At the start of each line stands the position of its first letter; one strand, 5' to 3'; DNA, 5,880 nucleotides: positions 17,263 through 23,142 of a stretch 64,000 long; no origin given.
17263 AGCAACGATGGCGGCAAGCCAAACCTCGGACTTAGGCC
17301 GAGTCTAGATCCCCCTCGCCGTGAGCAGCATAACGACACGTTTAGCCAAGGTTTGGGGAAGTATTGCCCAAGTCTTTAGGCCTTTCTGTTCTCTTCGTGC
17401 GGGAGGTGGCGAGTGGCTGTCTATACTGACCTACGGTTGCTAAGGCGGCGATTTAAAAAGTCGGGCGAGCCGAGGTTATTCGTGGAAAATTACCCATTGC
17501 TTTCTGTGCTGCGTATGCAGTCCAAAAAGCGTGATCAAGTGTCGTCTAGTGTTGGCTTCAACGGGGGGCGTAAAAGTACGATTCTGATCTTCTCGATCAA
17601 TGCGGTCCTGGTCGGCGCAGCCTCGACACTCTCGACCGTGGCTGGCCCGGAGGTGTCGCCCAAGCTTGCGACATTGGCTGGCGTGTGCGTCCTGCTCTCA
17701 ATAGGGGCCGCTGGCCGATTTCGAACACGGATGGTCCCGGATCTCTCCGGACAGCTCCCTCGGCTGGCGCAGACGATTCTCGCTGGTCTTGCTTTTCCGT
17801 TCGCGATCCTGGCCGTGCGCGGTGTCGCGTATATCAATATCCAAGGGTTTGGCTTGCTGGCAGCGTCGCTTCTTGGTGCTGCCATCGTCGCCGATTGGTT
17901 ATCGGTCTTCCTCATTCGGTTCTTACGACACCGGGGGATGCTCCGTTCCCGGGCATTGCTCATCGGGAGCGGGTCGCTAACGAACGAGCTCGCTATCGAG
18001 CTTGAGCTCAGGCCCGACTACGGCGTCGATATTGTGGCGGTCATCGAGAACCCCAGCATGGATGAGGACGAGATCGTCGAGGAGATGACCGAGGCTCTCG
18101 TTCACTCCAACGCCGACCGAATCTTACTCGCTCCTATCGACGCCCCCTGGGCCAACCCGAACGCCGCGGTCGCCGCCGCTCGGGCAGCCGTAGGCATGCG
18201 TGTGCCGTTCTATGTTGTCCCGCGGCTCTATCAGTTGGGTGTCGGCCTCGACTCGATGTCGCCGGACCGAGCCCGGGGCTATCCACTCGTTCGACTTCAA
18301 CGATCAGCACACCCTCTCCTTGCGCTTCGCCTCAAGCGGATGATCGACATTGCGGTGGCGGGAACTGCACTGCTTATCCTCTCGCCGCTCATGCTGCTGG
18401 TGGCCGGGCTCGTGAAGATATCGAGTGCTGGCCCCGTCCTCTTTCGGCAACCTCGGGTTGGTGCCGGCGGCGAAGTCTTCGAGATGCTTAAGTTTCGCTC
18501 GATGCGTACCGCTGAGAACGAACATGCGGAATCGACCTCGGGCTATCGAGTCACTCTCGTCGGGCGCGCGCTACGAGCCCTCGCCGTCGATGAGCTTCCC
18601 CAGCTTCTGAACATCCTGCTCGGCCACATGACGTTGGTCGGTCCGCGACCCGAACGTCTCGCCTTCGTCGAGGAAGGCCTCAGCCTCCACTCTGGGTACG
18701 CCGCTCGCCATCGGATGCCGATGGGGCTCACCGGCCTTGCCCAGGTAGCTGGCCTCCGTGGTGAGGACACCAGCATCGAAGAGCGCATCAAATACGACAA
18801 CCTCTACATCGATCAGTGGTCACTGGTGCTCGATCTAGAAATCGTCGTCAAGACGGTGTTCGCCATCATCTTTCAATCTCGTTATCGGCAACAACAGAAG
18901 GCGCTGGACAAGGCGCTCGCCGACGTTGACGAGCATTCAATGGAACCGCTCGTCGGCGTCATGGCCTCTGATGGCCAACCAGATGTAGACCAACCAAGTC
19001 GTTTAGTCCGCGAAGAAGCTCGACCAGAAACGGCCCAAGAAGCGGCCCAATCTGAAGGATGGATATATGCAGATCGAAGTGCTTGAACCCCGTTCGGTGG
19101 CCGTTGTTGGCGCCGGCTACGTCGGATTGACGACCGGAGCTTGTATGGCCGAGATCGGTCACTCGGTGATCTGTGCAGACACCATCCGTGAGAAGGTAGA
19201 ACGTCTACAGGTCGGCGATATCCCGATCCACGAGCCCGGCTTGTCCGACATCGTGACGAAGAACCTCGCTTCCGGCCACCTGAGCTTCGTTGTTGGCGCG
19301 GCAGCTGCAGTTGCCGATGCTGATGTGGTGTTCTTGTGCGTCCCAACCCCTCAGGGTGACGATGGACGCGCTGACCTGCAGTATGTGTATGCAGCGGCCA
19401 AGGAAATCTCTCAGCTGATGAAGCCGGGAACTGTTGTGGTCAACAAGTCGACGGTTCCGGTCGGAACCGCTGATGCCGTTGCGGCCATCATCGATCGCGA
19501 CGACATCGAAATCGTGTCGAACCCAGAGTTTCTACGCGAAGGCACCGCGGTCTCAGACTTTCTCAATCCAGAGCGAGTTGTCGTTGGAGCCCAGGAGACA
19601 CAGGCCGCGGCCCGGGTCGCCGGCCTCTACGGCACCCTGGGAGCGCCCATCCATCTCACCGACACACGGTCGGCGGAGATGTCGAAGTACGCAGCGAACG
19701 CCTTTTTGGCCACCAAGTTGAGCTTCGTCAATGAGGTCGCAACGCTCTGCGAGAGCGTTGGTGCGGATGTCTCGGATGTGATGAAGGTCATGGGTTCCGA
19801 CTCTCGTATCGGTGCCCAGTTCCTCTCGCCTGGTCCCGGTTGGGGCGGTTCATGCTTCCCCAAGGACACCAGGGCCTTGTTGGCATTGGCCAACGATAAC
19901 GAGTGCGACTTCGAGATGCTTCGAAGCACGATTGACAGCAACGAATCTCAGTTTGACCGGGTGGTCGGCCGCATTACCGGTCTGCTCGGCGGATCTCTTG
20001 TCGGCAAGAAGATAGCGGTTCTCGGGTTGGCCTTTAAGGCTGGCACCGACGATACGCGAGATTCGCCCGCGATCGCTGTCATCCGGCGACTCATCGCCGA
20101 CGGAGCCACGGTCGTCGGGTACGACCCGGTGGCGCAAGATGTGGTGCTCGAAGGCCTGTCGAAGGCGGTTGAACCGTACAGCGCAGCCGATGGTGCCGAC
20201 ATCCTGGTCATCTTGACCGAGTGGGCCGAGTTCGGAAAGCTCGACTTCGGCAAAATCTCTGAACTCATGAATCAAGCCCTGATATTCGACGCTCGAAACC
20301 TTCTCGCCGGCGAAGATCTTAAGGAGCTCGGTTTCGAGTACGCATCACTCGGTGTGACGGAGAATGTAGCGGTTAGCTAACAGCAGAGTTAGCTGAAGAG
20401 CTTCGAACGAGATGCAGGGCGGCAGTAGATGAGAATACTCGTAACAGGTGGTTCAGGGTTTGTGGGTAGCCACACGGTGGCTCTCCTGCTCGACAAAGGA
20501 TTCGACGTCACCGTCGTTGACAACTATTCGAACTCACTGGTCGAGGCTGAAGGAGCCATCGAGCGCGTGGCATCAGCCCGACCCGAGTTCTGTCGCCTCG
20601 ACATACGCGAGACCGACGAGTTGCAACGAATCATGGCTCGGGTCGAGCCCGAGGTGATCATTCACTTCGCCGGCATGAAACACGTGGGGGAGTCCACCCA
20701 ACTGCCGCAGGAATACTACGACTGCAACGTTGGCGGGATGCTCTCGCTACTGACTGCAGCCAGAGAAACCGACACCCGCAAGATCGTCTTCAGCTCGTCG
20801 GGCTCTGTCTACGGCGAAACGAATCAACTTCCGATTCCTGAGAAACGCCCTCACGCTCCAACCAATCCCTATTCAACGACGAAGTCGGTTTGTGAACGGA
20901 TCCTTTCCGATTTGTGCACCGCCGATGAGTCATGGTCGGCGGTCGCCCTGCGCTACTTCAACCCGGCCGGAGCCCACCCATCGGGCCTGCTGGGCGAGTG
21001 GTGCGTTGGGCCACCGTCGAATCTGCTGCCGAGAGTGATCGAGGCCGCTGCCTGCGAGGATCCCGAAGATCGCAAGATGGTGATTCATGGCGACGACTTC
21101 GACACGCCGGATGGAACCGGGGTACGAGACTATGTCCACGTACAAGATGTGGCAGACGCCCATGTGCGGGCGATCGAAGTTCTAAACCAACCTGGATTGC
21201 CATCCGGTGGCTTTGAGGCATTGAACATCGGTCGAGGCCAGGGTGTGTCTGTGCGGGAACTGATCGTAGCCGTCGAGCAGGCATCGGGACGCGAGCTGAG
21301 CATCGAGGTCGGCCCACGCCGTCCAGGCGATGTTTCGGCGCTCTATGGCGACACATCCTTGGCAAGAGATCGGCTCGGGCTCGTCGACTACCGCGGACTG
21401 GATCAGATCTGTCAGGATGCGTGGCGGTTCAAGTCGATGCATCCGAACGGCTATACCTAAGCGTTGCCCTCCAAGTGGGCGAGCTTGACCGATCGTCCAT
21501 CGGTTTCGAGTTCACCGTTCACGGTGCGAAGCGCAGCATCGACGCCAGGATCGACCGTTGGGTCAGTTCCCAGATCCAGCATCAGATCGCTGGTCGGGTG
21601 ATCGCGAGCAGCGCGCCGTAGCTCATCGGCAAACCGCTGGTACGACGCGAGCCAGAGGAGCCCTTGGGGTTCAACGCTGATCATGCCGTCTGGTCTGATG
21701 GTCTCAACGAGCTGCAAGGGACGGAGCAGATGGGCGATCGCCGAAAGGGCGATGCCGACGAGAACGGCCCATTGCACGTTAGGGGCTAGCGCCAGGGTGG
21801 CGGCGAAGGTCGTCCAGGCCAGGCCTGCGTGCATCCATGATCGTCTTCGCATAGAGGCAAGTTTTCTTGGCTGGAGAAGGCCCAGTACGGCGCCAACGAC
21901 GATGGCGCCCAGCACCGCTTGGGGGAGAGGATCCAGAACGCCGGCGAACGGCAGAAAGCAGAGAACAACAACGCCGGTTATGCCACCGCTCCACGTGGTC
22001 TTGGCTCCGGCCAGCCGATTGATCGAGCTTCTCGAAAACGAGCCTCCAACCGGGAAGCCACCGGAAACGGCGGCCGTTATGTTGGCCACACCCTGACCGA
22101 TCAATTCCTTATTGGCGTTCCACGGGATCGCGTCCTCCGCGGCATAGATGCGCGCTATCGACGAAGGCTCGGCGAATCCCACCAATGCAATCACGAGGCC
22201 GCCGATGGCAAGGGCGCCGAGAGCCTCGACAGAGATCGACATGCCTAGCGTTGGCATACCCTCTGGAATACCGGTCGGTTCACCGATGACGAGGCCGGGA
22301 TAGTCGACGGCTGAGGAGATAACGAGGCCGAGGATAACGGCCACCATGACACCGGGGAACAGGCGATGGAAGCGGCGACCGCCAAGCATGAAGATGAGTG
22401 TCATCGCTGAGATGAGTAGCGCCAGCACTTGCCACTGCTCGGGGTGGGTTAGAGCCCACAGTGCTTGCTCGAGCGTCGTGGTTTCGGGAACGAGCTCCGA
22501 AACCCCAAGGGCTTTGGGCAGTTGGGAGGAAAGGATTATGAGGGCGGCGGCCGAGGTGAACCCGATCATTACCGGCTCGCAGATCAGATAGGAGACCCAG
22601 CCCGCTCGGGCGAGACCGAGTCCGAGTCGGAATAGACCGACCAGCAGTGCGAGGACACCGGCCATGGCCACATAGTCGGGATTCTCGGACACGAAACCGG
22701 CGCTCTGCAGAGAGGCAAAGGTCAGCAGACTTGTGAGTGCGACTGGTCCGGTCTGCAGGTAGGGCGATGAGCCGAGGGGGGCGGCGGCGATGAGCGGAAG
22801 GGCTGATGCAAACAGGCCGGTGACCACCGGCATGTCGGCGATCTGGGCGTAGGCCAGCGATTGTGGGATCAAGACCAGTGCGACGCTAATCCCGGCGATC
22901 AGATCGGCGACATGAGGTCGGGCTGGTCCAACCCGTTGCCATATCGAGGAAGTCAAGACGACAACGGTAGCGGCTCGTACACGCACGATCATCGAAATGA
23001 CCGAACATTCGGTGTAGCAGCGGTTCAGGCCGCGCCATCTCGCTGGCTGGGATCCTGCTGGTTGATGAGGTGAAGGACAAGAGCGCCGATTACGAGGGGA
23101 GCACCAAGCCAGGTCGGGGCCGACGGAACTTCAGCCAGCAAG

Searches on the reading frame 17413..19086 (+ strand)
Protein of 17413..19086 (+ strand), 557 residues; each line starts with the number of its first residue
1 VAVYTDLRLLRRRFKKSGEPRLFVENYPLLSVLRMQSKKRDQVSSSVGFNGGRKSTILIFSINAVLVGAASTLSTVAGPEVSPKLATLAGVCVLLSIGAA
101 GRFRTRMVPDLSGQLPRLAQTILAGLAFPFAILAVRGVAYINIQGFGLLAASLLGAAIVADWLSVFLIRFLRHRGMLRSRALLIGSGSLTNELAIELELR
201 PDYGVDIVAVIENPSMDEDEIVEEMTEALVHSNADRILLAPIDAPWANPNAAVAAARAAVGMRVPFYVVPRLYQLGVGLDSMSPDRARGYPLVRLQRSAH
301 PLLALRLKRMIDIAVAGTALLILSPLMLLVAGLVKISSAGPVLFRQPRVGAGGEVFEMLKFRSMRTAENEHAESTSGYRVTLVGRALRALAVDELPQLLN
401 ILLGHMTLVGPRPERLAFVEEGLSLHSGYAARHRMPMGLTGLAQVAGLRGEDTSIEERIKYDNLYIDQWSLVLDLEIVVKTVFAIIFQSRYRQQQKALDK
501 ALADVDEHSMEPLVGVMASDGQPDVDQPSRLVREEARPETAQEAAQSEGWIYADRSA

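Call 10: search_protein_families(library=pfam, proteins=[window:17413-19086:+], max_evalue=0.001)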
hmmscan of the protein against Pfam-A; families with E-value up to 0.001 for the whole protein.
window:17413-19086:+ (557 aa): 1 family
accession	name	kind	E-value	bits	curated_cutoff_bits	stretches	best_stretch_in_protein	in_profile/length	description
PF02397.22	Bac_transf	-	5.9e-56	189.3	27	1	308-486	1-178/179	Bacterial sugar transferase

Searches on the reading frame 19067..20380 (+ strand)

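Call 10: search_protein_families(library=pfam, proteins=[window:19067-20380:+], max_evalue=0.001)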
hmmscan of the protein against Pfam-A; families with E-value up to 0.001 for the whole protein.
window:19067-20380:+ (437 aa): 8 families
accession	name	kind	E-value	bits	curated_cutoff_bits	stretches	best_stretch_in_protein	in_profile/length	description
PF03721.20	UDPG_MGDP_dh_N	-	2.1e-60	204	27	1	11-184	3-184/187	UDP-glucose/GDP-mannose dehydrogenase family, NAD binding domain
PF00984.24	UDPG_MGDP_dh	-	1.2e-37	128.3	25.4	1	201-293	1-93/94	UDP-glucose/GDP-mannose dehydrogenase family, central domain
PF03720.21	UDPG_MGDP_dh_C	-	1.5e-30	106.1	30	1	317-413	1-101/103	UDP-glucose/GDP-mannose dehydrogenase family, UDP binding domain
PF03446.21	NAD_binding_2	-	1.2e-07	32.3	21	1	11-152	2-117/161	NAD binding domain of 6-phosphogluconate dehydrogenase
PF02558.23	ApbA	-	3.7e-05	23.8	22.2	1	11-105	1-87/150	Ketopantoate reductase PanE/ApbA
PF03807.23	F420_oxidored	-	0.00015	22.8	21.6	0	11-95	2-70/94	NADP oxidoreductase coenzyme F420-dependent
PF02826.25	2-Hacid_dh_C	-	0.00043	20.1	25.1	0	6-45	34-73/178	D-isomer specific 2-hydroxyacid dehydrogenase, NAD binding domain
PF07992.20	Pyr_redox_2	-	0.00098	19.1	26.1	0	6-87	140-214/291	Pyridine nucleotide-disulphide oxidoreductase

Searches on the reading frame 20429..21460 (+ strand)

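Call 40: search_protein_families(library=pfam, proteins=[window:20429-21460:+], max_evalue=0.001)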
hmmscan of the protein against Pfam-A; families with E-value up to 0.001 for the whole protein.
window:20429-21460:+ (343 aa): 9 families
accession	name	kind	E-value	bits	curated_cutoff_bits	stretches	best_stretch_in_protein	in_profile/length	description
PF01370.27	Epimerase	-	7e-52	176.7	20.9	1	3-253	1-229/240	NAD dependent epimerase/dehydratase family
PF16363.11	GDP_Man_Dehyd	-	2.9e-50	172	27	1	4-330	1-331/332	GDP-mannose 4,6 dehydratase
PF01073.25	3Beta_HSD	-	3.4e-19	69.4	22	1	4-158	1-156/280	3-beta hydroxysteroid dehydrogenase/isomerase family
PF04321.23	RmlD_sub_bind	-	8.9e-14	51.7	27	1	1-161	1-138/287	RmlD substrate binding domain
PF02719.21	Polysacc_synt_2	-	1.1e-13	51.5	20.2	1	3-126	1-130/293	Polysaccharide biosynthesis protein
PF13460.12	NAD_binding_10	-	1.9e-07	31.6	27.2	1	7-159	1-131/184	NAD(P)H-binding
PF00106.31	adh_short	-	4.7e-07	29.9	26.6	1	3-111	3-119/195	short chain dehydrogenase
PF07993.18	NAD_binding_4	-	8.8e-07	28.8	20.1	0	64-162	81-191/258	Male sterility protein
PF08659.16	KR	-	0.00021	21.7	22.6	1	3-133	3-146/180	KR domain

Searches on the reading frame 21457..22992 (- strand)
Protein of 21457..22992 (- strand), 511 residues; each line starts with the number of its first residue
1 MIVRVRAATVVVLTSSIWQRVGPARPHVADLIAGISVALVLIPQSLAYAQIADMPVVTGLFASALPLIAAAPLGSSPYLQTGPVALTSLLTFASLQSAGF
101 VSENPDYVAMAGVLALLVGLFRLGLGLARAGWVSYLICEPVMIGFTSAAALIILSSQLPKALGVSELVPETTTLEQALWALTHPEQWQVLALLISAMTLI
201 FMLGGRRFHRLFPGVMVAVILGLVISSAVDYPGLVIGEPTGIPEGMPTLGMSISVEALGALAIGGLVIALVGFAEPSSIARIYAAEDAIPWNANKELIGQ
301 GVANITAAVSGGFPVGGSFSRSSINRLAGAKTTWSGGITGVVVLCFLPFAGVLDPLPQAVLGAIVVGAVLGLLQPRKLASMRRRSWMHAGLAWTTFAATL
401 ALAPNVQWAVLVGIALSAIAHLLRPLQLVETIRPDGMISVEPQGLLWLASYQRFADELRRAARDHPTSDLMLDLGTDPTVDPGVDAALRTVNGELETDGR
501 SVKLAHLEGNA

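Call 40: search_protein_families(library=pfam, proteins=[window:21457-22992:-], max_evalue=0.001)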
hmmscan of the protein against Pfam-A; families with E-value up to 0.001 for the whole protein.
window:21457-22992:- (511 aa): 1 family
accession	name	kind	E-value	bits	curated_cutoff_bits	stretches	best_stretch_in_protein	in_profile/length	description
PF00916.26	Sulfate_transp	-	7e-73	246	23.2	1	29-384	3-369/380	Sulfate permease family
